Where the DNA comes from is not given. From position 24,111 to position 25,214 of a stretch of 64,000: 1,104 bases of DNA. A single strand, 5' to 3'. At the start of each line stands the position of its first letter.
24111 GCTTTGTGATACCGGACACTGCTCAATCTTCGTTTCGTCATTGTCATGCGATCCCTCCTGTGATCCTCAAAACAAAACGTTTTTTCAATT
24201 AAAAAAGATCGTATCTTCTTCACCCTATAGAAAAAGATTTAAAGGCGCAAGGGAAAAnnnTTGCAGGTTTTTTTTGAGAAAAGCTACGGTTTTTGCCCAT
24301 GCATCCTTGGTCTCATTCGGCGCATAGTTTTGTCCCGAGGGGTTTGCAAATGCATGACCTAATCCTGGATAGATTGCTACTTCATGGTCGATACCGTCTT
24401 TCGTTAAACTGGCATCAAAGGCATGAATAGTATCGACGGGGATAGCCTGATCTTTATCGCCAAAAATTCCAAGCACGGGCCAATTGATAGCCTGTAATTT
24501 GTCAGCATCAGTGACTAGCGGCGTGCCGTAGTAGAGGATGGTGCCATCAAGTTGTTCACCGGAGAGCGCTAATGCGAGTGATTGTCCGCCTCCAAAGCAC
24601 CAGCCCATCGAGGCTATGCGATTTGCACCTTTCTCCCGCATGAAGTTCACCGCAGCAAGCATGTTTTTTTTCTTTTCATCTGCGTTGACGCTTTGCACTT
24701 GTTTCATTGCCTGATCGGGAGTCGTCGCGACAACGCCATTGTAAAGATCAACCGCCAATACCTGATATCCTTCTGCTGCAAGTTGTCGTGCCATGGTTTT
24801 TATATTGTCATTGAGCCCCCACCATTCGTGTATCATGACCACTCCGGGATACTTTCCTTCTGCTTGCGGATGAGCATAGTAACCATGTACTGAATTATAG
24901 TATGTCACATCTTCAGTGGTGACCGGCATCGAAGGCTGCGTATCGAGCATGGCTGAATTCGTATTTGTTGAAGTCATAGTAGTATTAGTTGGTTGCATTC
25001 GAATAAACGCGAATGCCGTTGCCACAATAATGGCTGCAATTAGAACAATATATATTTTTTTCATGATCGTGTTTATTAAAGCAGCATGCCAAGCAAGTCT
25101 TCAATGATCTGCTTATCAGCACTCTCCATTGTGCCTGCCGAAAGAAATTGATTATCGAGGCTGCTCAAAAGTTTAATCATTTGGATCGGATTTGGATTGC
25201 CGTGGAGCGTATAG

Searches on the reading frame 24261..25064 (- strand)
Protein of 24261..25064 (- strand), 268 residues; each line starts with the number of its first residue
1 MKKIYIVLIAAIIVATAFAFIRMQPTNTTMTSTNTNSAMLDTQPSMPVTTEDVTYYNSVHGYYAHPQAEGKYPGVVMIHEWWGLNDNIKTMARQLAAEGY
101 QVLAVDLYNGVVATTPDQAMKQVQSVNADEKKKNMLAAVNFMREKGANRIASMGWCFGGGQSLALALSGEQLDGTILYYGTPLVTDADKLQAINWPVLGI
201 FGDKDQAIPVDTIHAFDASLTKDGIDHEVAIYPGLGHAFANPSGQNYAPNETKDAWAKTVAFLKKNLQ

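Call 50: search_protein_families(library=pfam, proteins=[window:24261-25064:-], max_evalue=0.001)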
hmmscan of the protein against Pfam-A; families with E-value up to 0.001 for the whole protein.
window:24261-25064:- (268 aa): 9 families
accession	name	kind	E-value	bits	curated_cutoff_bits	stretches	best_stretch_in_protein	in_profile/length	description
PF01738.24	DLH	-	6.1e-51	173.5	21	1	60-265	2-215/217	Dienelactone hydrolase family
PF12740.14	PETase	-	2.6e-09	37.3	28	1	35-246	14-220/263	PET hydrolase-like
PF00326.27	Peptidase_S9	-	1.1e-06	28.7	22.6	1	185-259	136-208/213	Prolyl oligopeptidase family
PF07224.18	Chlorophyllase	-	7.5e-06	25.4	26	1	64-171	34-139/301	Chlorophyllase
PF00561.26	Abhydrolase_1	-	9.7e-06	25.8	25.8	0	79-167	14-88/245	alpha/beta hydrolase fold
PF12695.13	Abhydrolase_5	-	4e-05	23.9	27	0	147-229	56-135/164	Alpha/beta hydrolase family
PF12146.15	Hydrolase_4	-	4.8e-05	23.2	27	0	189-240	186-235/239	Serine aminopeptidase, S33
PF02230.22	Abhydrolase_2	-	0.00011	22.6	23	1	134-240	91-202/217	Phospholipase/Carboxylesterase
PF22277.2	EncFtn-like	-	0.00064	19.9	27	0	84-145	9-70/85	EncFtn-like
